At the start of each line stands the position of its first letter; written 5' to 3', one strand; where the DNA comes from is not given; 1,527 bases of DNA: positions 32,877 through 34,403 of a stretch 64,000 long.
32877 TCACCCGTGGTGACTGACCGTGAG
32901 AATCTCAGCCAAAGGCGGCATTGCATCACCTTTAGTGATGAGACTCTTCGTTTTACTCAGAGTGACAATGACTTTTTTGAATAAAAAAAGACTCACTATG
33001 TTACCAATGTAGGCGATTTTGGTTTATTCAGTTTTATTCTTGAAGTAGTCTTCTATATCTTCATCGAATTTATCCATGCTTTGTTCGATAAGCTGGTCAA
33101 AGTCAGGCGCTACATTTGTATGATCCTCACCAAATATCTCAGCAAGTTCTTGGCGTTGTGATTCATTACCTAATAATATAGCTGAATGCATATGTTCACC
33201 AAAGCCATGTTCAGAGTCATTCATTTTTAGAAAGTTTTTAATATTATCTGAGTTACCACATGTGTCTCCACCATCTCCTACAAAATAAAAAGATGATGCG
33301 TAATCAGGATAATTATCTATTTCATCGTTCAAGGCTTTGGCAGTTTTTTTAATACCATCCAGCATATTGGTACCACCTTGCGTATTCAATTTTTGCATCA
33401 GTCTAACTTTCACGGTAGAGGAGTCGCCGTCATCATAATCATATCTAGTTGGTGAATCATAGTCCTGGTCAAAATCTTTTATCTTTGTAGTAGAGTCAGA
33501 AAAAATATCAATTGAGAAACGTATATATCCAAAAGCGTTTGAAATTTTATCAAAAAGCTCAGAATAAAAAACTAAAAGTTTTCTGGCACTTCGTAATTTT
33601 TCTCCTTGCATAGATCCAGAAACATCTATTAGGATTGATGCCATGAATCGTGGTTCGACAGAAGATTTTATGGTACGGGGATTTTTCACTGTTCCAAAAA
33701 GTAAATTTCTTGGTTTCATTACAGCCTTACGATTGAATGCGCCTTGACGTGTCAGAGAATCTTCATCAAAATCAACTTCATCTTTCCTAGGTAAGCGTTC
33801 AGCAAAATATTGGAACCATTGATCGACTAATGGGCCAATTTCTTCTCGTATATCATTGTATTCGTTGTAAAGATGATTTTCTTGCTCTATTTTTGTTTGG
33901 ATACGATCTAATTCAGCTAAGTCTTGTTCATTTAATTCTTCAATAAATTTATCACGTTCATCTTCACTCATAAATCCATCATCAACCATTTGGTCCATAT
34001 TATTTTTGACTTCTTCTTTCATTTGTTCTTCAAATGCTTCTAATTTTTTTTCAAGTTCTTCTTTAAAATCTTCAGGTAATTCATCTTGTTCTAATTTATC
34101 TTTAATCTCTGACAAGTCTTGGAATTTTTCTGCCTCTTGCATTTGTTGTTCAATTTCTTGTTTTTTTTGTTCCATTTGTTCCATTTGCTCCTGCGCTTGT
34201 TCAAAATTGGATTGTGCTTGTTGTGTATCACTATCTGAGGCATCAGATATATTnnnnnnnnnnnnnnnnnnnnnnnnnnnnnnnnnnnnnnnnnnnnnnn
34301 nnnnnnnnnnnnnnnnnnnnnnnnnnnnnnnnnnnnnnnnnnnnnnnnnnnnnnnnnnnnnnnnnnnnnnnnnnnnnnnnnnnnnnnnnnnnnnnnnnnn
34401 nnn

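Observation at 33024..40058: Tightly coupled pair: giant MoxR-like AAA+ (beta-propeller + coiled-coil) and a vWA / transglutaminase-like fusion protein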

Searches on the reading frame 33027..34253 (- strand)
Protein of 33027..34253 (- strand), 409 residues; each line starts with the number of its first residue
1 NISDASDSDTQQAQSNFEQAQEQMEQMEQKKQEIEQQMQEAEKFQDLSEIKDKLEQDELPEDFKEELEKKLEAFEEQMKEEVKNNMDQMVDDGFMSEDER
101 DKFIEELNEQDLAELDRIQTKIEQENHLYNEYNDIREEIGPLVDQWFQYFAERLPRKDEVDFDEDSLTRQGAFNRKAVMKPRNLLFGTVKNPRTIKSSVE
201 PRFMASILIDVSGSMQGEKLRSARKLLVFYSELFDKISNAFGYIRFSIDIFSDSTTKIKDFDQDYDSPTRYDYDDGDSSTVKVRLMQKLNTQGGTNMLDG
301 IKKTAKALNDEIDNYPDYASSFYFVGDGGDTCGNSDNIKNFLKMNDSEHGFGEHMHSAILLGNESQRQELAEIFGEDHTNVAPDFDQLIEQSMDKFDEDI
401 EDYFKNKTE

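Call 111: search_solved_structures(query=A11, max_evalue=1)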
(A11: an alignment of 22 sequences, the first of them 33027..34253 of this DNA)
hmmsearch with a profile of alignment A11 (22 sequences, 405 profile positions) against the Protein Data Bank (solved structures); distinct sequences matched with E-value up to 1: 3.
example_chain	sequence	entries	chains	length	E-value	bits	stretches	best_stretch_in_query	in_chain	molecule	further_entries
9c4f_I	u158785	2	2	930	0.035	16.4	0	205-230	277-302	Inter-alpha-trypsin inhibitor heavy chain H4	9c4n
6fpy_A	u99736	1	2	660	0.34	13.2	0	205-225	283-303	Inter-alpha-trypsin inhibitor heavy chain H1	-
2zcn_A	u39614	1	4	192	0.56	12.5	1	110-158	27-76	Biofilm operon icaABCD HTH-type negative transcriptional regulator icaR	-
